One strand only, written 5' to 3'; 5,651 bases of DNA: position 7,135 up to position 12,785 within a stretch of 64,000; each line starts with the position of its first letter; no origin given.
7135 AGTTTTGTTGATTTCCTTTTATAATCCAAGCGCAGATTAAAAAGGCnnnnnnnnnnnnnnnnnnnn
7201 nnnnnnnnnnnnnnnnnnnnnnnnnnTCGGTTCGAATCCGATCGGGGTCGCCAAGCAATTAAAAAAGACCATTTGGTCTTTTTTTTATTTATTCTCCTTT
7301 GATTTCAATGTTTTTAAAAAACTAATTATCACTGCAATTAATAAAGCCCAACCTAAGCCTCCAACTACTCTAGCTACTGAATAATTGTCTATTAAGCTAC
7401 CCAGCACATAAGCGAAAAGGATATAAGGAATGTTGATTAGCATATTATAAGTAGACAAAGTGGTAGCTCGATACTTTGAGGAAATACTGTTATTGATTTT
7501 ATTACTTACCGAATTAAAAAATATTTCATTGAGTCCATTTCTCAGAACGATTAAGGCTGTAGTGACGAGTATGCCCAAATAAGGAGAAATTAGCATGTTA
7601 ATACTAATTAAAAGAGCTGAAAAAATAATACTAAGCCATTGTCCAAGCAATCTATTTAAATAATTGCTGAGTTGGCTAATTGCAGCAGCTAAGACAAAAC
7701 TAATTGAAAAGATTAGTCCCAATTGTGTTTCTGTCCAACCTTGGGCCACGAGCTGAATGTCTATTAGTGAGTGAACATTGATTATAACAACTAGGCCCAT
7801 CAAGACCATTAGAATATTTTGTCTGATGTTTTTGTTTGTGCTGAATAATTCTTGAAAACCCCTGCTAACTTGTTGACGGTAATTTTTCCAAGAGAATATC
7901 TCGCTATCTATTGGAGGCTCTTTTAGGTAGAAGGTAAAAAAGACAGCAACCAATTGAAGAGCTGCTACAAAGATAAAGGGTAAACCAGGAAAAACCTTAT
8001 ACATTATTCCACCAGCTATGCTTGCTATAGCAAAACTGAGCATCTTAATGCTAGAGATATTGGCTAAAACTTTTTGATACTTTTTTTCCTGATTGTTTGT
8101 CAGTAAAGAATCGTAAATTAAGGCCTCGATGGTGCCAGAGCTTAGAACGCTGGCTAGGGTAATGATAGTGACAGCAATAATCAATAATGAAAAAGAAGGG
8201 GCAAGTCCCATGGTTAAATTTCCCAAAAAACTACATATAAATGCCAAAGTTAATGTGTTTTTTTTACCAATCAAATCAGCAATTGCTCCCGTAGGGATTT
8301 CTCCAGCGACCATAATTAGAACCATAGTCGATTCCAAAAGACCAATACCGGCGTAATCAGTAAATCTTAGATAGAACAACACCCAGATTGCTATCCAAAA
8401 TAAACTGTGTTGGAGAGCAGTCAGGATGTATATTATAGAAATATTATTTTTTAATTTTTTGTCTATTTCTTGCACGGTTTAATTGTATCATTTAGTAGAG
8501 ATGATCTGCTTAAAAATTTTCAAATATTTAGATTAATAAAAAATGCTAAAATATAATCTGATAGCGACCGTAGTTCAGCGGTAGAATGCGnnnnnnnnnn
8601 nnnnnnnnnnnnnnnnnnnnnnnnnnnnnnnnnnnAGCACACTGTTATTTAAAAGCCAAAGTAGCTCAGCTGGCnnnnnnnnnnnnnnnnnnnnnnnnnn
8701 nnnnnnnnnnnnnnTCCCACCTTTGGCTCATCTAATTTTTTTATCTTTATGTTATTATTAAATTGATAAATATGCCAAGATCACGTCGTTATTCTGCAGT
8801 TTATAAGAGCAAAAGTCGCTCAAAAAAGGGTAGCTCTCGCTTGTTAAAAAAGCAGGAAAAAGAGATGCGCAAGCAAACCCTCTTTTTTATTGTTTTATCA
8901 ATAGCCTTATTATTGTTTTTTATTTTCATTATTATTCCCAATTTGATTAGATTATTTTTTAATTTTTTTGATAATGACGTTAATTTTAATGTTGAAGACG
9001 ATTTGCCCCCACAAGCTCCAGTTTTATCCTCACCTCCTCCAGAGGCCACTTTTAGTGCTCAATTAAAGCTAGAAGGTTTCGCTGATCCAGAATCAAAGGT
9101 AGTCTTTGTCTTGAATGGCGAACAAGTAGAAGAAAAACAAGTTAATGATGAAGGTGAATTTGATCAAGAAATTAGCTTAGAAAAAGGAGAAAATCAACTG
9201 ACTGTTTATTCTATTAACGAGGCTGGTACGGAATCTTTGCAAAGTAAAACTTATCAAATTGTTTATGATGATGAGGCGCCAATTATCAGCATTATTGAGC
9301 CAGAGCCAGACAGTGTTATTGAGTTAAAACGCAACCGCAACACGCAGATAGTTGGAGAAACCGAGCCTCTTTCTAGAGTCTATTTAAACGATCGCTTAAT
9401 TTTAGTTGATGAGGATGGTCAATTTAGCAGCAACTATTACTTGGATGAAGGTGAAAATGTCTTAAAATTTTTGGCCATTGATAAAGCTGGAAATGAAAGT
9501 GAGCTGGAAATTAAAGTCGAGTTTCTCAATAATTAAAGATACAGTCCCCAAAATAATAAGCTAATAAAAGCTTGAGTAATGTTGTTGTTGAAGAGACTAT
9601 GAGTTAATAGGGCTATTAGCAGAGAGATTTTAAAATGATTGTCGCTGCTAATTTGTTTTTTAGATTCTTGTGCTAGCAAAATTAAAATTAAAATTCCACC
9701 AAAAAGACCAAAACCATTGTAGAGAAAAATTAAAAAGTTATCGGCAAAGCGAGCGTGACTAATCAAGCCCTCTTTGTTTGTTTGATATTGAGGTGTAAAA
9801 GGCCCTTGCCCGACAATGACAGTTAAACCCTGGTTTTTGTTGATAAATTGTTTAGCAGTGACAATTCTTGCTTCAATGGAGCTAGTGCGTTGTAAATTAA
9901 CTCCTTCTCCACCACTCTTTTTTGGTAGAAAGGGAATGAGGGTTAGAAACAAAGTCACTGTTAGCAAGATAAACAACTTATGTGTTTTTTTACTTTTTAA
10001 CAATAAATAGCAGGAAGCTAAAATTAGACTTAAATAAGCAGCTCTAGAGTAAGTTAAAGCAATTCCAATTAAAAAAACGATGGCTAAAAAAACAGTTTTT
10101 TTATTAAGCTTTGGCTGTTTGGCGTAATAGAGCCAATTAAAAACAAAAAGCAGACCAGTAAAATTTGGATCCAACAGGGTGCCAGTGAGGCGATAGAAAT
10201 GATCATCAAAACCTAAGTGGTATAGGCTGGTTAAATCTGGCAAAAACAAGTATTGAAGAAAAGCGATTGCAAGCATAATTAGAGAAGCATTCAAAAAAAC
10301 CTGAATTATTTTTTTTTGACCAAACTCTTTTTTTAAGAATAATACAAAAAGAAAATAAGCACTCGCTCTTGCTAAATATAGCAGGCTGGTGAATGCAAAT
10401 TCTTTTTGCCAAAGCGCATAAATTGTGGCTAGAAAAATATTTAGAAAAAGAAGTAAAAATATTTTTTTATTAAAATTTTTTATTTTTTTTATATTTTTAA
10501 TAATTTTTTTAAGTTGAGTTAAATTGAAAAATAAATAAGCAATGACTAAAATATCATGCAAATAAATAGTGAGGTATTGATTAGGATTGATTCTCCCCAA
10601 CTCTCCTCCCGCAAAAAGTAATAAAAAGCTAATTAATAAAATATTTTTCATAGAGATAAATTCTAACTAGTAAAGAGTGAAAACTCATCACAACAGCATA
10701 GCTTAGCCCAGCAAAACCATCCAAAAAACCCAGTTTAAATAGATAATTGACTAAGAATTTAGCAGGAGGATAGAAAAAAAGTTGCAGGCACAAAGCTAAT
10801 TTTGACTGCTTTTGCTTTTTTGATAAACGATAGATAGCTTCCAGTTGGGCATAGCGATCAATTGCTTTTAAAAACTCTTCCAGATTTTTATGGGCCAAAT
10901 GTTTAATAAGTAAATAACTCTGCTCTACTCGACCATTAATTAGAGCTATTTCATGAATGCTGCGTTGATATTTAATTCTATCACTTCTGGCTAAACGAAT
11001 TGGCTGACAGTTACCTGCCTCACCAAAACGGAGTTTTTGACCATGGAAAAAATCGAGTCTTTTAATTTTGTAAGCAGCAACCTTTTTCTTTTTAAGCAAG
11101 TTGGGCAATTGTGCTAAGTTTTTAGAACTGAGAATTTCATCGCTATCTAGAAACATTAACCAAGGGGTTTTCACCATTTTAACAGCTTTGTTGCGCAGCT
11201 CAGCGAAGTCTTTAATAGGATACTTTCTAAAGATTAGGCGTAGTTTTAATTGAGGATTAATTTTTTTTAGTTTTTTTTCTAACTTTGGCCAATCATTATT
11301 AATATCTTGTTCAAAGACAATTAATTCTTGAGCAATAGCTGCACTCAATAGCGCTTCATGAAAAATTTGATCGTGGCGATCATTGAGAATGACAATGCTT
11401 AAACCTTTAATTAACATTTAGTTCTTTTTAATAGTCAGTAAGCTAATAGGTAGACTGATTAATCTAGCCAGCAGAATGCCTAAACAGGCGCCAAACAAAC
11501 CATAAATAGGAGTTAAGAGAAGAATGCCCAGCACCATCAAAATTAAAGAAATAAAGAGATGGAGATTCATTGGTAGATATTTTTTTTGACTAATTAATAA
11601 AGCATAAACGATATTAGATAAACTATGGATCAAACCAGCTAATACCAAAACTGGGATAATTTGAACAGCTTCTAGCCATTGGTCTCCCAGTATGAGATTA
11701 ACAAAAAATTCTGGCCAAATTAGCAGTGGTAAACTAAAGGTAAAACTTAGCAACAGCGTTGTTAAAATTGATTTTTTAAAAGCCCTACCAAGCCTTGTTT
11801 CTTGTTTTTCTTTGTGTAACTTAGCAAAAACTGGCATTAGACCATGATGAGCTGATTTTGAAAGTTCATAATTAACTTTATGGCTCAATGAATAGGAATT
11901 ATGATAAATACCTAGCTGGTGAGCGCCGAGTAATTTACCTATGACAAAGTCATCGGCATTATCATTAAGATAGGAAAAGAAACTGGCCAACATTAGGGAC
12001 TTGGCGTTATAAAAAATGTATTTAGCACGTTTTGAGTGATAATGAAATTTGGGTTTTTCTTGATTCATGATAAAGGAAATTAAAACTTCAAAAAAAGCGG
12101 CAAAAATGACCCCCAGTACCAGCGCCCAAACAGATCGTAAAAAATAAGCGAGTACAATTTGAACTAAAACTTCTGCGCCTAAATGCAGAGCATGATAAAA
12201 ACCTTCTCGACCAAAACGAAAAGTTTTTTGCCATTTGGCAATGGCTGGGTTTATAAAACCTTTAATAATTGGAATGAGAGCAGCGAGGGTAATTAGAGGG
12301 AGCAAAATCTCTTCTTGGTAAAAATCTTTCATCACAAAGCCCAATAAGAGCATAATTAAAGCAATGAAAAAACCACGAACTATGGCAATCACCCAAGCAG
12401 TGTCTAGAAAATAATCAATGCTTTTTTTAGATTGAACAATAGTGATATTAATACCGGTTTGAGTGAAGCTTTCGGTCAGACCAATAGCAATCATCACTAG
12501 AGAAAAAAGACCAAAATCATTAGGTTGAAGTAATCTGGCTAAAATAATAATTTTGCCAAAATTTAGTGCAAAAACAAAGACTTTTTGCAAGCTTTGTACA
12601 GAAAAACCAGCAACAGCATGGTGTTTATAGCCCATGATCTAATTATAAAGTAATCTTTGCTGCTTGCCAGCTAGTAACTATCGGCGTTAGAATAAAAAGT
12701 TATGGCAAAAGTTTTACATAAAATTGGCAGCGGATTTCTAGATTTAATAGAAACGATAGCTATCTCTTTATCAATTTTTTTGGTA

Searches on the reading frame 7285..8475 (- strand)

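Call 65: search_protein_families(library=pfam, proteins=[window:7285-8475:-], max_evalue=0.00001)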
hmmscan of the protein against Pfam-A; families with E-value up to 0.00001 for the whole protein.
window:7285-8475:- (396 aa): 1 family
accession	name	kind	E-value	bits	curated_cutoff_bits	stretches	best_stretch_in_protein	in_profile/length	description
PF07690.21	MFS_1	-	7e-18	65.1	33.4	1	13-354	2-346/347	Major Facilitator Superfamily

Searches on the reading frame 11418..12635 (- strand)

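Call 65: search_protein_families(library=pfam, proteins=[window:11418-12635:-], max_evalue=0.00001)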
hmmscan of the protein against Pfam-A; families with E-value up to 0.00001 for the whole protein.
window:11418-12635:- (405 aa): 2 families
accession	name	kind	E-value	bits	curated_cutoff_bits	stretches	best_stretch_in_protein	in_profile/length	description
PF13440.11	Polysacc_synt_3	-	1.2e-59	202.4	23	1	31-324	1-292/293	Polysaccharide biosynthesis protein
PF01943.22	Polysacc_synt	-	1e-17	64.9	28.2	1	8-274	2-274/274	Polysaccharide biosynthesis protein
